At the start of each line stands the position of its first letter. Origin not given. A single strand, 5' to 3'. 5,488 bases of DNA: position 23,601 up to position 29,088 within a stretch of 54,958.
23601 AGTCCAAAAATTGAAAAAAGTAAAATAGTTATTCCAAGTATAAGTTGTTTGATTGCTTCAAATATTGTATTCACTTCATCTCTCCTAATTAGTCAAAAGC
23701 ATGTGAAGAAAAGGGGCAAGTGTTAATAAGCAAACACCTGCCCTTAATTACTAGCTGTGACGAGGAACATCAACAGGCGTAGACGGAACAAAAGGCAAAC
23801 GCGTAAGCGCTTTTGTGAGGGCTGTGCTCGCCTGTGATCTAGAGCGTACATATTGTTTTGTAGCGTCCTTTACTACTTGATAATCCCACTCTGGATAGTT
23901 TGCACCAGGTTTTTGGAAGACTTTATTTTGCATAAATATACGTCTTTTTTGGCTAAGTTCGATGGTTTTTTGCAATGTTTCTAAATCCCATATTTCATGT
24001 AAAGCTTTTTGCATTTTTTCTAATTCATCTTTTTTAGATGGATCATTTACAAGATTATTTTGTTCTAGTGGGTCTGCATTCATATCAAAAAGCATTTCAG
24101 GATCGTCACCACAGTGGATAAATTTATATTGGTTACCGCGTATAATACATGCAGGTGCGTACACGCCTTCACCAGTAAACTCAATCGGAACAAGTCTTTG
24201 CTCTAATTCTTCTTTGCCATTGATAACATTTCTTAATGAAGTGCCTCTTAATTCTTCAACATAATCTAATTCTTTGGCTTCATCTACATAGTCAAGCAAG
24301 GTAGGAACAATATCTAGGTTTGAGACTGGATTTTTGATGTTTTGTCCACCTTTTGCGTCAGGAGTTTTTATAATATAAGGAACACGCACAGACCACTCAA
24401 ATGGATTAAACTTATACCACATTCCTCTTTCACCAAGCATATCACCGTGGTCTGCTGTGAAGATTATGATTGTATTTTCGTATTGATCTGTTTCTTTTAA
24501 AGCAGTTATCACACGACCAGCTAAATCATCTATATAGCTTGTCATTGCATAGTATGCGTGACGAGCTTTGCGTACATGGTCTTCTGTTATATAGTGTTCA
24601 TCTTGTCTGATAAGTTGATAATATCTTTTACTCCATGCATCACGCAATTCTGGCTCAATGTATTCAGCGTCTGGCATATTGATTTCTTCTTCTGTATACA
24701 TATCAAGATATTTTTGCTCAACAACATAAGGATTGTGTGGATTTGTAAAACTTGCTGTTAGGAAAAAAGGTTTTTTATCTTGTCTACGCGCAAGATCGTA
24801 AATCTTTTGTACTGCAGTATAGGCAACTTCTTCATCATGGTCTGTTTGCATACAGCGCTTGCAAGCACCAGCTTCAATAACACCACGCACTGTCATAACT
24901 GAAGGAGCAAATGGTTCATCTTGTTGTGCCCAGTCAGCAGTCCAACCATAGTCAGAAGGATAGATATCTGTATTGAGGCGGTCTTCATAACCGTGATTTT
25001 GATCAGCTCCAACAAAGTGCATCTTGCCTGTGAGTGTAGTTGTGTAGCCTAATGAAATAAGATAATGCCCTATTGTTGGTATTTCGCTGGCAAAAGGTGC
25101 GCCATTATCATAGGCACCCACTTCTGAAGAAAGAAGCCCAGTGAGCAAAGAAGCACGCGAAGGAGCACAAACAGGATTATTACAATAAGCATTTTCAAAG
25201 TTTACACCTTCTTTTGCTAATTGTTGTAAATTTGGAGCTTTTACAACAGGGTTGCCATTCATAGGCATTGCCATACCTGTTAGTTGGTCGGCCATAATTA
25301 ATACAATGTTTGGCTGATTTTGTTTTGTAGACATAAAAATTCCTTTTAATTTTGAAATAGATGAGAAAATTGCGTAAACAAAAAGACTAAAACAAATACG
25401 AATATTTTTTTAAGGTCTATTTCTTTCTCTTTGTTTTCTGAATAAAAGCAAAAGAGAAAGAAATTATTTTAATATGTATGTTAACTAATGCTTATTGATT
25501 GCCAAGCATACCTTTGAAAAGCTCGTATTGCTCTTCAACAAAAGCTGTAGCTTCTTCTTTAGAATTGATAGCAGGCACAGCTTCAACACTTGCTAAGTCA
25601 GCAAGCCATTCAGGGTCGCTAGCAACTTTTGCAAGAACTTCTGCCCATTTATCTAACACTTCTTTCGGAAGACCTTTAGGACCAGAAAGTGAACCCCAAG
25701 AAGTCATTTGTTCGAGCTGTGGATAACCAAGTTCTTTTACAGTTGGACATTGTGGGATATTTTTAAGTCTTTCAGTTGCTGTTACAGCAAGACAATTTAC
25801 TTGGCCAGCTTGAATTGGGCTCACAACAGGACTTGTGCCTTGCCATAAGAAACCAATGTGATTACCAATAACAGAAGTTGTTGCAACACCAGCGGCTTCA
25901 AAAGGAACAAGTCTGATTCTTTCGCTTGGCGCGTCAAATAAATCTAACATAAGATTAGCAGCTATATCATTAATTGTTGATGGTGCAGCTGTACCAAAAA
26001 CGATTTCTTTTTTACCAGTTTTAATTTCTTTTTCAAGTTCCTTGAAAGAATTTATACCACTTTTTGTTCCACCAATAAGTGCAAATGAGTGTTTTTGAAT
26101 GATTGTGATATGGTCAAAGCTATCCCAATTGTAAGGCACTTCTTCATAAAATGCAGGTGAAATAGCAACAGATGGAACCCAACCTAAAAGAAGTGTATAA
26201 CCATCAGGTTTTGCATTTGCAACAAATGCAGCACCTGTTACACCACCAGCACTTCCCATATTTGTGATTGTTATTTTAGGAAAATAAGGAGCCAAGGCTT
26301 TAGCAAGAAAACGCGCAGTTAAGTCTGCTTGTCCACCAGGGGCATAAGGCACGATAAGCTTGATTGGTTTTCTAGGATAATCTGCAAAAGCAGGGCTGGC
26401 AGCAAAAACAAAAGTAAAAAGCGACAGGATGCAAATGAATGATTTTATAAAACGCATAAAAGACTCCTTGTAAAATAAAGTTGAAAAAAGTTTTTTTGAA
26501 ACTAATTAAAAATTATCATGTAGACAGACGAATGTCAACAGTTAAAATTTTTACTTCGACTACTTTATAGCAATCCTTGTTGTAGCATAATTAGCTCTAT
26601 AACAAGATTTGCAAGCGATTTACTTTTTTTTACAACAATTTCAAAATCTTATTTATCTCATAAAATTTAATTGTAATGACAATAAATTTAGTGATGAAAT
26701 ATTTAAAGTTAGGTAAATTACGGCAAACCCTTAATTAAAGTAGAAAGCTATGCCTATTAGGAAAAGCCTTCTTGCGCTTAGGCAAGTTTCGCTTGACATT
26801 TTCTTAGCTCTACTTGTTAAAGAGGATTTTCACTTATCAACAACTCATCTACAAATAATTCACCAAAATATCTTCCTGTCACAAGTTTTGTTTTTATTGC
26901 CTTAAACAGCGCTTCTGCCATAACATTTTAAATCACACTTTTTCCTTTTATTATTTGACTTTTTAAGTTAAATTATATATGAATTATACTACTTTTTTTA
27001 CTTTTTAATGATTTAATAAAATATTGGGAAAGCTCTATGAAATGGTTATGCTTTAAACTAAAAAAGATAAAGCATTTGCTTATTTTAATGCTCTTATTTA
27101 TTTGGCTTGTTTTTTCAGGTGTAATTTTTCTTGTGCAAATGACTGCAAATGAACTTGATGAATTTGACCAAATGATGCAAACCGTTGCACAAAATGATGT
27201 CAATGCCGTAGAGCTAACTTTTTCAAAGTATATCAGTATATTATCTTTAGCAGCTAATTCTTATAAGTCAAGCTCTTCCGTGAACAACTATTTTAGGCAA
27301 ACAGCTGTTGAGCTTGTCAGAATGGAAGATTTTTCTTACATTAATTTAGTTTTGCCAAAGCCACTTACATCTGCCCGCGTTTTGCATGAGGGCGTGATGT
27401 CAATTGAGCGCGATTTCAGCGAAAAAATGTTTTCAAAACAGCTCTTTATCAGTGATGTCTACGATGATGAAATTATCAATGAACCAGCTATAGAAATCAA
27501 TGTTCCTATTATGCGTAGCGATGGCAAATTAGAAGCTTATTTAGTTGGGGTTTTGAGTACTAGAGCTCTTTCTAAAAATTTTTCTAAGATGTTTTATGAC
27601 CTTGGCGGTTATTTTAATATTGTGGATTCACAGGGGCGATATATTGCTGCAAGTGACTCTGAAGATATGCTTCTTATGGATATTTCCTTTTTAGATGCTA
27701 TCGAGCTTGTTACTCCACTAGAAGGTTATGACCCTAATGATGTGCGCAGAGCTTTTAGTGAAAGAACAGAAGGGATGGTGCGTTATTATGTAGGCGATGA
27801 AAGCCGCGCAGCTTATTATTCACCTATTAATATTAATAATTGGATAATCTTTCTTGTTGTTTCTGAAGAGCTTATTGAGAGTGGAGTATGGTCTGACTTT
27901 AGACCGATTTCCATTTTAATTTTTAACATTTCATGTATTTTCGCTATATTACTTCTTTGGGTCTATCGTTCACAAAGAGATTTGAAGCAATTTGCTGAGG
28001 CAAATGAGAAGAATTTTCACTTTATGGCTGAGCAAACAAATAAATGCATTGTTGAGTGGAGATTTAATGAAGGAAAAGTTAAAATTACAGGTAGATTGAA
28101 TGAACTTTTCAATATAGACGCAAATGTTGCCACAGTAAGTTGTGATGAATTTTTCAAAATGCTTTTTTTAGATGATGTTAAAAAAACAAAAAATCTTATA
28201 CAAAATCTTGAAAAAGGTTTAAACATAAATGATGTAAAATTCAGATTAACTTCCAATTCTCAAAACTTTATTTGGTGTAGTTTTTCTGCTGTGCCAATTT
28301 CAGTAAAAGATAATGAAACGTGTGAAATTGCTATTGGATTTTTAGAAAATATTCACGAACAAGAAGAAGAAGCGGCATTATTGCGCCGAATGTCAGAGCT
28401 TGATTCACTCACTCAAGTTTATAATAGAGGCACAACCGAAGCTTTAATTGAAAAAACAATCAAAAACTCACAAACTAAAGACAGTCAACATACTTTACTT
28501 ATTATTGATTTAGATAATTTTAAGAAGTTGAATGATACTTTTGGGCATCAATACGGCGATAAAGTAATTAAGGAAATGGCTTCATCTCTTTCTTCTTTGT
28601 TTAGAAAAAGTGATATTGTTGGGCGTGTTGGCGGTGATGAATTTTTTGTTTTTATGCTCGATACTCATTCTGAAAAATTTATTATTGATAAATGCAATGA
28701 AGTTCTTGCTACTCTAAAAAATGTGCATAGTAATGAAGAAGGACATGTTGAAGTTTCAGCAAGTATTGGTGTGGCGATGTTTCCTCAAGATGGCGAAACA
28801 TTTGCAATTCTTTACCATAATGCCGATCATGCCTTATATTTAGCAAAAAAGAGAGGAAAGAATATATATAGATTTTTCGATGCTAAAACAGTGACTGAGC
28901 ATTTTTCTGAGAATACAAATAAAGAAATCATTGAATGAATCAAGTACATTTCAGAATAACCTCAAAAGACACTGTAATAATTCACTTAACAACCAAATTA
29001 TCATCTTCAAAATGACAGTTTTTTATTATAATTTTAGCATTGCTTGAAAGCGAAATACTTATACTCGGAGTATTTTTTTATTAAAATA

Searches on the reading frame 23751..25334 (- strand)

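Call 34: search_protein_families(library=pfam, proteins=[window:23751-25334:-], max_evalue=0.00001)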
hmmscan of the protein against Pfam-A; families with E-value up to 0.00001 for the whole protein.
window:23751-25334:- (527 aa): 4 families
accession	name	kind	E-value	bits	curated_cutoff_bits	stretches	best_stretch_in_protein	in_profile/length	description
PF00884.28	Sulfatase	-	2.4e-55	188.4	25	1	8-350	1-299/301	Sulfatase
PF16347.10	SGSH_C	-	1.7e-15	57.9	29.3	1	301-447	1-150/154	N-sulphoglucosamine sulphohydrolase, C-terminal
PF01663.27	Phosphodiest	-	1.6e-07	31.7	23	1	31-297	18-220/342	Type I phosphodiesterase / nucleotide pyrophosphatase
PF12411.13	Choline_sulf_C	-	1.5e-06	28.3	27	1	460-500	5-42/53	Choline sulfatase enzyme C terminal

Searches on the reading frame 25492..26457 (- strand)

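Call 34: search_protein_families(library=pfam, proteins=[window:25492-26457:-], max_evalue=0.00001)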
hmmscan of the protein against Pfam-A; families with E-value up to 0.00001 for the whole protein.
window:25492-26457:- (321 aa): 1 family
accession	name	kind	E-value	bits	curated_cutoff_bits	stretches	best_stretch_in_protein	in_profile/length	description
PF03401.19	TctC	-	2e-30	106.7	27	1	62-312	17-263/274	Tripartite tricarboxylate transporter family receptor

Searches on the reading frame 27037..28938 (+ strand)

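Call 34: search_protein_families(library=pfam, proteins=[window:27037-28938:+], max_evalue=0.00001)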
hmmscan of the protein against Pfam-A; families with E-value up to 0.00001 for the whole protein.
window:27037-28938:+ (633 aa): 2 families
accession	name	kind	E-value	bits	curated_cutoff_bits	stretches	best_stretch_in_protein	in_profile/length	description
PF00990.26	GGDEF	-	5.5e-44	150.2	23.8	1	455-609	3-160/161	Diguanylate cyclase, GGDEF domain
PF02743.24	dCache_1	-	7.3e-07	29.4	45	1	40-272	4-238/240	Cache domain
